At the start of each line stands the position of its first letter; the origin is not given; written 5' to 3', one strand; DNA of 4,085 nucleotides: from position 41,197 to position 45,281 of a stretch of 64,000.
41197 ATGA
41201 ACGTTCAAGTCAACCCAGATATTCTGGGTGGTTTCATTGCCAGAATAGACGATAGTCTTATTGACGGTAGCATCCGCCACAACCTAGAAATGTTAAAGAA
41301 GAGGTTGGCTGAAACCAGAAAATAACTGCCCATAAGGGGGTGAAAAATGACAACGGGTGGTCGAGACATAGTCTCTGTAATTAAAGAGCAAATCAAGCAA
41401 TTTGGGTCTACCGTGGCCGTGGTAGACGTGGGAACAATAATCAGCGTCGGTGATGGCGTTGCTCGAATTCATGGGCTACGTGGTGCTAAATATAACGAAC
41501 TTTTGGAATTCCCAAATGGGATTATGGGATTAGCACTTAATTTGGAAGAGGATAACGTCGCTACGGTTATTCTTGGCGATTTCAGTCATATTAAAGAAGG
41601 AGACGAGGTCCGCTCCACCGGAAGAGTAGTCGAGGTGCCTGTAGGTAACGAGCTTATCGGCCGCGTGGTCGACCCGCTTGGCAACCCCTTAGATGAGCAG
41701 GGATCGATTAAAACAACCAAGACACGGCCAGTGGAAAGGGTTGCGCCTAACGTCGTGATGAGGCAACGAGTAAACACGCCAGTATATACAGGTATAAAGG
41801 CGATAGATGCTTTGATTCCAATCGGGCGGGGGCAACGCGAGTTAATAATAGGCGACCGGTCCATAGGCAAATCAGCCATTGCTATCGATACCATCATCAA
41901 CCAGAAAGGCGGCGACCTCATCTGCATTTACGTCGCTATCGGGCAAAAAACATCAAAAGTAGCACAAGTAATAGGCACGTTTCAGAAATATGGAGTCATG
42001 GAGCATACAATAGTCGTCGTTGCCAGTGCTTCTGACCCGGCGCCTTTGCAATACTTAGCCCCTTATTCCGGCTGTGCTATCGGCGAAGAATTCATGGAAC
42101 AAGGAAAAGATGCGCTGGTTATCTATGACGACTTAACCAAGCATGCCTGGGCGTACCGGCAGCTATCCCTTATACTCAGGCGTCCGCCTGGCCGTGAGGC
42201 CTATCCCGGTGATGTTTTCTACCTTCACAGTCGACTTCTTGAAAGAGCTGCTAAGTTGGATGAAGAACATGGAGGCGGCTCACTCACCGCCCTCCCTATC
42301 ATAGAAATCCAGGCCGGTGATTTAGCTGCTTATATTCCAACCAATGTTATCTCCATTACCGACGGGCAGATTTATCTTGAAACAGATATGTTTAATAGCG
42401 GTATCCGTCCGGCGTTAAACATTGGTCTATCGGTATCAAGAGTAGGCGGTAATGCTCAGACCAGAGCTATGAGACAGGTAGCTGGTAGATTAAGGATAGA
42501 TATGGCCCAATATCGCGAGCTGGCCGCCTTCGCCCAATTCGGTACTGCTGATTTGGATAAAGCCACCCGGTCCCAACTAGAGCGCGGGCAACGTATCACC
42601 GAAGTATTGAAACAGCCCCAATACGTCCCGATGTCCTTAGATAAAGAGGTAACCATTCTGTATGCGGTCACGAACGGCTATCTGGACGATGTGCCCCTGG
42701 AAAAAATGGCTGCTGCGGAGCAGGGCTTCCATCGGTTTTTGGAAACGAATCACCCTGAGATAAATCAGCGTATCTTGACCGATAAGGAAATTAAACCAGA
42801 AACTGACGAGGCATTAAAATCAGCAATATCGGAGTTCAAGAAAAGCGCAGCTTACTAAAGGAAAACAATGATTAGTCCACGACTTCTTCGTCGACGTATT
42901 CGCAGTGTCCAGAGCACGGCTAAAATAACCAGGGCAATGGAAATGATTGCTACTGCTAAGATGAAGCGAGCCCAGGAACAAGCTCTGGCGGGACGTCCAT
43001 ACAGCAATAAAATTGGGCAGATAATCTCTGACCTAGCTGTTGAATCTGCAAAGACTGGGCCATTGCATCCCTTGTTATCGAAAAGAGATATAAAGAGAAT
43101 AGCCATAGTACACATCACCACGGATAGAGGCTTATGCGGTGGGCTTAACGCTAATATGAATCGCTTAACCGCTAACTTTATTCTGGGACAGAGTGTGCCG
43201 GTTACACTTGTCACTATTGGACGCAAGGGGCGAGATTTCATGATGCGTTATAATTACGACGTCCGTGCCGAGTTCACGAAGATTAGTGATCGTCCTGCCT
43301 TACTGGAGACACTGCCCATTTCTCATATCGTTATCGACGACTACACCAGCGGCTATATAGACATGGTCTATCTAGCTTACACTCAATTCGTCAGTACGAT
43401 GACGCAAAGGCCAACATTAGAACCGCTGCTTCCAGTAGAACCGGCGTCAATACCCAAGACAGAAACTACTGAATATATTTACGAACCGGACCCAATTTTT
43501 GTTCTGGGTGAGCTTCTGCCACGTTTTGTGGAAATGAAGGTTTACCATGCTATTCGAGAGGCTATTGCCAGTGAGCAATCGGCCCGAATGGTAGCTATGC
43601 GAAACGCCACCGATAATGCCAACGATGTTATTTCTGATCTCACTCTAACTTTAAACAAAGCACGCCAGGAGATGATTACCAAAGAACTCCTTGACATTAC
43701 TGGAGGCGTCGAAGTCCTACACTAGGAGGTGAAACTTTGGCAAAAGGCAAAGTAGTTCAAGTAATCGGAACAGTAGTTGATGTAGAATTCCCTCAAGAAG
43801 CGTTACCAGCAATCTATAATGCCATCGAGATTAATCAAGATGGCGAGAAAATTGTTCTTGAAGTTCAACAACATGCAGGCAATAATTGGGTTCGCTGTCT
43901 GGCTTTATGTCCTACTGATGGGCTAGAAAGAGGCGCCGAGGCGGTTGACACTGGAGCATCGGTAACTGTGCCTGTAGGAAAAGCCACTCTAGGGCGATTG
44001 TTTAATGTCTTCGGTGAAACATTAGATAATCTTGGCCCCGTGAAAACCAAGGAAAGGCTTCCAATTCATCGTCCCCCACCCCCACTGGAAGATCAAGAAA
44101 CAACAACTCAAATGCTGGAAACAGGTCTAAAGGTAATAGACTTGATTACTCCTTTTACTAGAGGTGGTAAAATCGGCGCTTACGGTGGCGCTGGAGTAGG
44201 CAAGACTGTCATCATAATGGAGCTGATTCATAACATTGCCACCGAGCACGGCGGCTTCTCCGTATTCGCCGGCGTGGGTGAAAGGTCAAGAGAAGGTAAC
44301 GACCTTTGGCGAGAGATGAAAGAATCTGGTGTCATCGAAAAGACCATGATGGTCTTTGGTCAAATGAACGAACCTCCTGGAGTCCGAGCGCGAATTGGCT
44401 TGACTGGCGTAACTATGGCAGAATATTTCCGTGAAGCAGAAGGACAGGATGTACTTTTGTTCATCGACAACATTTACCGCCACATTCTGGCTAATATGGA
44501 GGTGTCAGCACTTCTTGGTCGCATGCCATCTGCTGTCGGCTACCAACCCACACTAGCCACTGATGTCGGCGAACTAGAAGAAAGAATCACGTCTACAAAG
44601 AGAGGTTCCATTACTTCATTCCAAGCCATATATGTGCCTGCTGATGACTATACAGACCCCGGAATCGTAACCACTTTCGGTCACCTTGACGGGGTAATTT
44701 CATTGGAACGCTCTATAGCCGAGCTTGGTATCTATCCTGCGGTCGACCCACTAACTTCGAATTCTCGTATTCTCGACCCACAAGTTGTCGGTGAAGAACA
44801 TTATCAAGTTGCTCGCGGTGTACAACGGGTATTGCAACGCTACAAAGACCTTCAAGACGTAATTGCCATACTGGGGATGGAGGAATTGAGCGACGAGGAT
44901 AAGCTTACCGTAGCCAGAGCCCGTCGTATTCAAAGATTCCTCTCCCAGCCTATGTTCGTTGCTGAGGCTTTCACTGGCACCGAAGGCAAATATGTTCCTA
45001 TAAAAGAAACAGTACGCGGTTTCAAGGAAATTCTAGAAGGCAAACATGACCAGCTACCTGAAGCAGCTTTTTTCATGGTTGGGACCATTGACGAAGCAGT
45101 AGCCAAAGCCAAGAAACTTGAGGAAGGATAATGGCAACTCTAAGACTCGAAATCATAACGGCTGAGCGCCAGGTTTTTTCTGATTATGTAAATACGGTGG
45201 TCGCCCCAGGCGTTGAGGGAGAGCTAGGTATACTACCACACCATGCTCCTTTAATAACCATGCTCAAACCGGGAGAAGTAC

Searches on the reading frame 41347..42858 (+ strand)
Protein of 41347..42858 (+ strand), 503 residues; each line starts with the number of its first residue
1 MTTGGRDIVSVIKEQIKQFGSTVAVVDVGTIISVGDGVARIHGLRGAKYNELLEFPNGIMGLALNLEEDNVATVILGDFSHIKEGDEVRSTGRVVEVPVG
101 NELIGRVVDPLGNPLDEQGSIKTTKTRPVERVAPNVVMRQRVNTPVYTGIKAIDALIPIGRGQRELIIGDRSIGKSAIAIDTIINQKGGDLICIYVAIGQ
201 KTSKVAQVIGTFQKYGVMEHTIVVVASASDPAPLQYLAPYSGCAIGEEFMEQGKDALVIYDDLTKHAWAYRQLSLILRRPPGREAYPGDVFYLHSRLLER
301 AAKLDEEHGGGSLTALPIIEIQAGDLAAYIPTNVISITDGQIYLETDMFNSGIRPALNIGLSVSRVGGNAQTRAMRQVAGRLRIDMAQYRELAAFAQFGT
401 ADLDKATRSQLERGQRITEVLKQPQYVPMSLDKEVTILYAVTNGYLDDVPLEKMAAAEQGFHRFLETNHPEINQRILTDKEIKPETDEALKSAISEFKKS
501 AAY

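Call 67: search_protein_families(library=pfam, proteins=[window:41347-42858:+], max_evalue=0.00001)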
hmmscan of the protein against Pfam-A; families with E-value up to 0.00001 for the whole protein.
window:41347-42858:+ (503 aa): 3 families
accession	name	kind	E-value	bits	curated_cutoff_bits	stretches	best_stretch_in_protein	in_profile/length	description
PF00006.31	ATP-synt_ab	-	2.8e-81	272.7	29.5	1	149-364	1-213/213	ATP synthase alpha/beta family, nucleotide-binding domain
PF00306.32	ATP-synt_ab_C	-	2.1e-46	157.8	27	1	371-497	1-126/126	ATP synthase alpha/beta chain, C terminal domain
PF02874.29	ATP-synt_ab_N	-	4.7e-16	59.5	20.9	1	27-92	4-69/69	ATP synthase alpha/beta family, beta-barrel domain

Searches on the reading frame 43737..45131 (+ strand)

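Call 67: search_protein_families(library=pfam, proteins=[window:43737-45131:+], max_evalue=0.00001)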
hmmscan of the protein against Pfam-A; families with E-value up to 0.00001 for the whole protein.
window:43737-45131:+ (464 aa): 3 families
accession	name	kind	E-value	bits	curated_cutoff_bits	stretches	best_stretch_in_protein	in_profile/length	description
PF00006.31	ATP-synt_ab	-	1.2e-68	231.4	29.5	1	130-343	1-213/213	ATP synthase alpha/beta family, nucleotide-binding domain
PF22919.1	ATP-synt_VA_C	-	2.1e-18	66.7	24.7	1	348-438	5-98/101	C-terminal domain of V and A type ATP synthase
PF02874.29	ATP-synt_ab_N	-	5.5e-18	65.7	20.9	1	6-73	1-69/69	ATP synthase alpha/beta family, beta-barrel domain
